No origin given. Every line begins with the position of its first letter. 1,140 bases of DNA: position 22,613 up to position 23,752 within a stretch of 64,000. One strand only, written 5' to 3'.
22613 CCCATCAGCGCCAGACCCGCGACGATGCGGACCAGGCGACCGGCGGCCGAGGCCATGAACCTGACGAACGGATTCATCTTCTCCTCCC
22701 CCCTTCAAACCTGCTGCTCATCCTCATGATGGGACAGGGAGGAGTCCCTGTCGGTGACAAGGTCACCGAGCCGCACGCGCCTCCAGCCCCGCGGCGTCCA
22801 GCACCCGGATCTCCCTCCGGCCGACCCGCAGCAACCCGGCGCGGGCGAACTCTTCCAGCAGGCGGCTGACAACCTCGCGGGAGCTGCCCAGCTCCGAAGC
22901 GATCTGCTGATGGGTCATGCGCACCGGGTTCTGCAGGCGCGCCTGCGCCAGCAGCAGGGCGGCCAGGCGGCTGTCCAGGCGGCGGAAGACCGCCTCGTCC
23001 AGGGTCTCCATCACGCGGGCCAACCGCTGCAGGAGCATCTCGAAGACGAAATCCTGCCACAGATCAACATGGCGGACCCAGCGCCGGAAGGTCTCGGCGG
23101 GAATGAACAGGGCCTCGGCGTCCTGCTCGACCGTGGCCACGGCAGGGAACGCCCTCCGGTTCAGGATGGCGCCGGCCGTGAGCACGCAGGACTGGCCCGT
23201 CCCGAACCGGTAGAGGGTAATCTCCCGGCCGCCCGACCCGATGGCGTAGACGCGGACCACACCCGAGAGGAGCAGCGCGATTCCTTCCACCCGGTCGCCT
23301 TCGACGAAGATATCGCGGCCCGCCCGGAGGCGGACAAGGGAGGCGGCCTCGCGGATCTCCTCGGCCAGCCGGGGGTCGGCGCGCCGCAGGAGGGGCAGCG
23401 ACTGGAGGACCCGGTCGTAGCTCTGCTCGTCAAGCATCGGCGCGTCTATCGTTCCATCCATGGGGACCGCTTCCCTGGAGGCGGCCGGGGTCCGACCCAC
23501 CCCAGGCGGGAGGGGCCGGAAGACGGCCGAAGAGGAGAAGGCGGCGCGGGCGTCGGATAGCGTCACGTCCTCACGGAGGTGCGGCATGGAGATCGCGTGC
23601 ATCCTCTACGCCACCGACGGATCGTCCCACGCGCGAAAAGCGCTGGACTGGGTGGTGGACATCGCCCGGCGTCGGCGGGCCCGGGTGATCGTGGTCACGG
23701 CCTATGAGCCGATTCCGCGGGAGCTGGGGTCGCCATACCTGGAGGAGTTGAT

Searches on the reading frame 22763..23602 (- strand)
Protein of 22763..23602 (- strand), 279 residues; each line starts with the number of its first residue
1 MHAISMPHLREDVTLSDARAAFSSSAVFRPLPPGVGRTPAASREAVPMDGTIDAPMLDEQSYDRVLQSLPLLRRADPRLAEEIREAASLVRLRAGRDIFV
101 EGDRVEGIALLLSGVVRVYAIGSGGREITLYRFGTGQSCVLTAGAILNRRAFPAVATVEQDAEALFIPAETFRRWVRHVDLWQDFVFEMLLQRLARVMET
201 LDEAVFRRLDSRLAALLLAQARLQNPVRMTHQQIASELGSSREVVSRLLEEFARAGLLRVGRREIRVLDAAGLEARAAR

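Call 41: search_protein_families(library=pfam, proteins=[window:22763-23602:-], max_evalue=0.001)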
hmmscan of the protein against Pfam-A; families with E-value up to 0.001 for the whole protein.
window:22763-23602:- (279 aa): 5 families
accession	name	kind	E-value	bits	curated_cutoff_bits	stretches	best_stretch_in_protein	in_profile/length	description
PF13545.12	HTH_Crp_2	-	3.9e-16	59.2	27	1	212-275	2-69/70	Crp-like helix-turn-helix domain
PF00027.35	cNMP_binding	-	4e-12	46.4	27.5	1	90-176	2-86/89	Cyclic nucleotide-binding domain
PF00325.26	Crp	-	2.6e-07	30.7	21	1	228-258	2-32/32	Bacterial regulatory proteins, crp family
PF24270.1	HTH_Cmi2_C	-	3.4e-05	24.5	27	1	192-260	55-120/125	Cmi2, C-terminal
PF13384.12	HTH_23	-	5.8e-05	23.2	24.6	0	210-257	5-46/50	Homeodomain-like domain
